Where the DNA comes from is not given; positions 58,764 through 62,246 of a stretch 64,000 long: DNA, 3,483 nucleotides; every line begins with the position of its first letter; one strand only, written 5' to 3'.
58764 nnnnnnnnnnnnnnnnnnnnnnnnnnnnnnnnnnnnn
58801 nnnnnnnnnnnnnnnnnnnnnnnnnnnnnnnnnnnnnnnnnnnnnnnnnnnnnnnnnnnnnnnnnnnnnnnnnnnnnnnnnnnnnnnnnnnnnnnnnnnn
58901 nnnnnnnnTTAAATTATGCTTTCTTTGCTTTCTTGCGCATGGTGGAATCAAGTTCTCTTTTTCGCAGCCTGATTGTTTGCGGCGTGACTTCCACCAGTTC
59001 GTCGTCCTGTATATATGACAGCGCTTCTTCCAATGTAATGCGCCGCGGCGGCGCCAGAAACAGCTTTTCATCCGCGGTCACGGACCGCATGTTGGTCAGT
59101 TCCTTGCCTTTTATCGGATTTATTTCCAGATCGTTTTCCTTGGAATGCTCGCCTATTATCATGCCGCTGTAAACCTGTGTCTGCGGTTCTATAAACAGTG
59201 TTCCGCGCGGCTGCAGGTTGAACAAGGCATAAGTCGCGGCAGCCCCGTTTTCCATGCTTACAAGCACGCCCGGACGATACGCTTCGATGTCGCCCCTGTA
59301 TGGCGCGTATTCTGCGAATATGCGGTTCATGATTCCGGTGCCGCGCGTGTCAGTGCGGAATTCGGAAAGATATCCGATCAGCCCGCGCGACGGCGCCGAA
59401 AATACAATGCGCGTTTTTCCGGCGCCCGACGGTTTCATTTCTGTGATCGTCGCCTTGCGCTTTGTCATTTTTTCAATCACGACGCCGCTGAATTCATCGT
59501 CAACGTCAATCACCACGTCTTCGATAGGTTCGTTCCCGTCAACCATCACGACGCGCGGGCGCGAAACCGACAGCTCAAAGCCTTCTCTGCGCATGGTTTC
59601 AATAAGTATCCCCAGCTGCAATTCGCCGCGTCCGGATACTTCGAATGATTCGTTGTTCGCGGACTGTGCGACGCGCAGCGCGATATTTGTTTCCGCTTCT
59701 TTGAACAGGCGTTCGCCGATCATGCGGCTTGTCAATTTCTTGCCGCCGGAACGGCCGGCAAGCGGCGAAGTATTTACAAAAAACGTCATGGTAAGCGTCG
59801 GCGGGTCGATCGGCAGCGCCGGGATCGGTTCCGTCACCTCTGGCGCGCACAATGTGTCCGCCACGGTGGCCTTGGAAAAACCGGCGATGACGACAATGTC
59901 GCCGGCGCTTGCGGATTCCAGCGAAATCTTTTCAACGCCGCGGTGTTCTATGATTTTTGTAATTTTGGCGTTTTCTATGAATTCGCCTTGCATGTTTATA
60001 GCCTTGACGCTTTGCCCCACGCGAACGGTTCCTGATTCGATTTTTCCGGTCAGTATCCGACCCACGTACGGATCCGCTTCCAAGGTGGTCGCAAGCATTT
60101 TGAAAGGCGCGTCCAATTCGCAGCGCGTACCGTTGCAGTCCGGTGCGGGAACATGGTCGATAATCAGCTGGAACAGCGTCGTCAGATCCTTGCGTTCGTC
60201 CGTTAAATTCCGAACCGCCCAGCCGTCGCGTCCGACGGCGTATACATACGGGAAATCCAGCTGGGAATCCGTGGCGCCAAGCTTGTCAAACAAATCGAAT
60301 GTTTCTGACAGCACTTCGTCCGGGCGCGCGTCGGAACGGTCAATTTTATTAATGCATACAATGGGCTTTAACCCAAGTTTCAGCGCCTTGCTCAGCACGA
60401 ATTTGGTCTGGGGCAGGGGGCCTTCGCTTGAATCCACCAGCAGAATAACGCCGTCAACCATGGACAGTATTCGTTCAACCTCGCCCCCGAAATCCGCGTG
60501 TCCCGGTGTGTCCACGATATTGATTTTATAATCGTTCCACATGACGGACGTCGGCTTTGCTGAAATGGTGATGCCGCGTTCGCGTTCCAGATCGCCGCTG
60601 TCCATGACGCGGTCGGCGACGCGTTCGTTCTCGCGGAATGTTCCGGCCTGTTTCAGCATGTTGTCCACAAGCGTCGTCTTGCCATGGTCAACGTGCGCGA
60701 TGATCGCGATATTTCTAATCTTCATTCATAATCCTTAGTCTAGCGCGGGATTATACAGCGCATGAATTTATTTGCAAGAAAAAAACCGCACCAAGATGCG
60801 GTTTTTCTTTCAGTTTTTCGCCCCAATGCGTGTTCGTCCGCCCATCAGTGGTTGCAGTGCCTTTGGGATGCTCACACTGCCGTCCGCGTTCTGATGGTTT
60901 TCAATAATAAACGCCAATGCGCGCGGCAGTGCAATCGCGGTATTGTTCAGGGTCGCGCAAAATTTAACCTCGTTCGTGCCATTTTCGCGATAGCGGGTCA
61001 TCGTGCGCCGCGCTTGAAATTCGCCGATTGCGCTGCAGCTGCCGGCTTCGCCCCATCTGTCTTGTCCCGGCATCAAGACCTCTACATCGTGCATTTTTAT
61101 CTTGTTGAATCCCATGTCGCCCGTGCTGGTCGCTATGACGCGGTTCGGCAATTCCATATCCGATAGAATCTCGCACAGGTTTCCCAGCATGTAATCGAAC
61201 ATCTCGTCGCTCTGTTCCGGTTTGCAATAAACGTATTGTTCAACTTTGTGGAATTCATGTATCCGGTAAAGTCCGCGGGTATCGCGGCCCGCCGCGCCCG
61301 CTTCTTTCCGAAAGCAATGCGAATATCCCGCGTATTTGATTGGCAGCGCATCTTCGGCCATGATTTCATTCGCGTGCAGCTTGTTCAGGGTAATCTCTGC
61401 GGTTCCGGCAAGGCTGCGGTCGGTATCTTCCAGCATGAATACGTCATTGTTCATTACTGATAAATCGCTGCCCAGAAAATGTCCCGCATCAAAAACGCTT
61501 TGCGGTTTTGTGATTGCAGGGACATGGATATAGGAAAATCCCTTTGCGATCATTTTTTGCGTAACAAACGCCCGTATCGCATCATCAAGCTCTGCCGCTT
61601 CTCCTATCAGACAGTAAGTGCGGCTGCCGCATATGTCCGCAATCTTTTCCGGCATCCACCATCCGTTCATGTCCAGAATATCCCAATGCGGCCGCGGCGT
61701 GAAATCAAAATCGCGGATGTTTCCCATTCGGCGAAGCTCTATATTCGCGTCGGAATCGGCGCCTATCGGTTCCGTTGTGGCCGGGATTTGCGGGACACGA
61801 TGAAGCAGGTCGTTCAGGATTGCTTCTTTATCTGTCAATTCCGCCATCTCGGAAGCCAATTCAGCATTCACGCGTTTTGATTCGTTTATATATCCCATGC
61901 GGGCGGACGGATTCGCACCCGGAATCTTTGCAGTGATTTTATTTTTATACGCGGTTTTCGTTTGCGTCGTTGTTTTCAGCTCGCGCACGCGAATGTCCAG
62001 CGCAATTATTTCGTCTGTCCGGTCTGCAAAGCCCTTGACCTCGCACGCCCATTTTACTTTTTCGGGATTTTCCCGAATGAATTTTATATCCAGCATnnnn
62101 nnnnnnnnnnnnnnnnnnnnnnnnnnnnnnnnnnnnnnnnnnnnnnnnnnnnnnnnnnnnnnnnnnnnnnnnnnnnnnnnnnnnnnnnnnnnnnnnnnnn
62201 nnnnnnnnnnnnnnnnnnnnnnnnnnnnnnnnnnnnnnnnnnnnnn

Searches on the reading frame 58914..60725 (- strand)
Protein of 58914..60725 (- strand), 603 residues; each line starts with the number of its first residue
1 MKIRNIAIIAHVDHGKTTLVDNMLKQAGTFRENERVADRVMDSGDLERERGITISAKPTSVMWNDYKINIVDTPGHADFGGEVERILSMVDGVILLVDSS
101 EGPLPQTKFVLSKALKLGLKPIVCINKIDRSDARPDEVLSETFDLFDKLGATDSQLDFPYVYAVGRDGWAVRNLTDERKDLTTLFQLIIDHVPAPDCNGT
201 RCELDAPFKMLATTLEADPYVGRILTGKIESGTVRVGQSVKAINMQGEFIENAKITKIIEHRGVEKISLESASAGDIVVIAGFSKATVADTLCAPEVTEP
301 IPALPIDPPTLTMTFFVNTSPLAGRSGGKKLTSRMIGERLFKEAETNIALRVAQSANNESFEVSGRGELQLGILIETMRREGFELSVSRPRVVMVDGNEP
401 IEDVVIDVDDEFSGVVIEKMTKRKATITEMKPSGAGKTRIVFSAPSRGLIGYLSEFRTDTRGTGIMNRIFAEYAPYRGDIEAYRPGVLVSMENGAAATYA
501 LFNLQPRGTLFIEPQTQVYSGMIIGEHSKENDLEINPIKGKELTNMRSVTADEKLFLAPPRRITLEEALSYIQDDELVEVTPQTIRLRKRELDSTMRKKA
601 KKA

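Call 27: search_protein_families(library=ncbifam, proteins=[window:58914-60725:-], max_evalue=0.00001)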
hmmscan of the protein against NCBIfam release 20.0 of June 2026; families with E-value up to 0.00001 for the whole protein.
window:58914-60725:- (603 aa): 34 families (the best 25 are shown)
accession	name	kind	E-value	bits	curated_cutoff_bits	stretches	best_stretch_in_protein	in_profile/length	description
TIGR01394.1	TypA_BipA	equivalog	1.5e-270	898.6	757.3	1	3-599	1-594/594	translational GTPase TypA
NF007583.0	PRK10218.1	equivalog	7.5e-206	684.8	1260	1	2-603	4-603/607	ribosome-dependent GTPase TypA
TIGR00484.1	EF-G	equivalog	1.5e-55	188.6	659.4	2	2-157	9-163/691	elongation factor G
TIGR00490.1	aEF-2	equivalog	6.5e-55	186.5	738.45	2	2-130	18-150/720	elongation factor EF-2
NF009381.0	PRK12740.1-5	subfamily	1.4e-52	179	583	2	2-146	8-154/692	elongation factor G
NF012153.1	tet_protect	equivalog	1.5e-47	162.2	775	1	5-142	2-141/614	tetracycline resistance ribosomal protection protein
TIGR01393.1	lepA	equivalog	1.3e-45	155.8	533.9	1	2-294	2-275/595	translation elongation factor 4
NF009377.1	PRK12740.1-1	equivalog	4.4e-41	141.1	890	3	2-146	12-158/700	elongation factor G-like protein EF-G2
NF009891.0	PRK13351.1-1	equivalog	1.9e-37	129.2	597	2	2-146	8-154/681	elongation factor G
NF000120.3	47473_otr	exception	6.3e-37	127.4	900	1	5-142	4-143/608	tetracycline resistance ribosomal protection protein Otr(A)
NF033148.1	tet_protect_M_W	exception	2e-33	115.7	1100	1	1-139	1-141/639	TetM/TetW/TetO/TetS family tetracycline resistance ribosomal protection protein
NF012154.0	tet_protect_Q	exception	7.9e-33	113.6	1425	1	1-132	1-134/638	tetracycline resistance ribosomal protection protein Tet(Q)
NF012155.1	tet_protect_M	exception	5.5e-30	104.1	1420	1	1-132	1-134/639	tetracycline resistance ribosomal protection protein Tet(M)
NF009892.0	PRK13351.1-3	equivalog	2e-28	99.2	640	2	1-132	1-139/623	elongation factor G-like protein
NF001964.0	PRK00741.1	equivalog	1e-27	96.8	473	1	3-142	12-157/529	peptide chain release factor 3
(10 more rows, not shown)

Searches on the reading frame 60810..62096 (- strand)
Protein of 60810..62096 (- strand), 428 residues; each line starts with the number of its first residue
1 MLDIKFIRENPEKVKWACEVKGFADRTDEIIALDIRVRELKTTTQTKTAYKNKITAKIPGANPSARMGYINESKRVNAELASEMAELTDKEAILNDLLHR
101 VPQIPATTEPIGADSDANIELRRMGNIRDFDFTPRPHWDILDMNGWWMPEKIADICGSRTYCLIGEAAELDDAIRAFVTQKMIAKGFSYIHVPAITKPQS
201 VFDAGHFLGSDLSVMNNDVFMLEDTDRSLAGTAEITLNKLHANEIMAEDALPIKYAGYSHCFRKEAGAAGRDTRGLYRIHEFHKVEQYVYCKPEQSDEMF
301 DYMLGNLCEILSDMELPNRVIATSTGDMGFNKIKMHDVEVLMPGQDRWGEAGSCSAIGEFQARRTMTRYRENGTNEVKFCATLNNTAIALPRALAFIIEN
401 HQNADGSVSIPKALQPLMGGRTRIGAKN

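Call 66: search_protein_families(library=pfam, proteins=[window:60810-62096:-], max_evalue=0.00001)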
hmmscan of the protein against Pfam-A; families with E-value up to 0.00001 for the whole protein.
window:60810-62096:- (428 aa): 2 families
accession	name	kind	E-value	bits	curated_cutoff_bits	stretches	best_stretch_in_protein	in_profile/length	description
PF00587.30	tRNA-synt_2b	-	5e-30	105.3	29.3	1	227-401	11-179/179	tRNA synthetase class II core domain (G, H, P, S and T)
PF02403.27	Seryl_tRNA_N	-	2.1e-17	63.7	28.2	1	1-105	1-108/108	Seryl-tRNA synthetase N-terminal domain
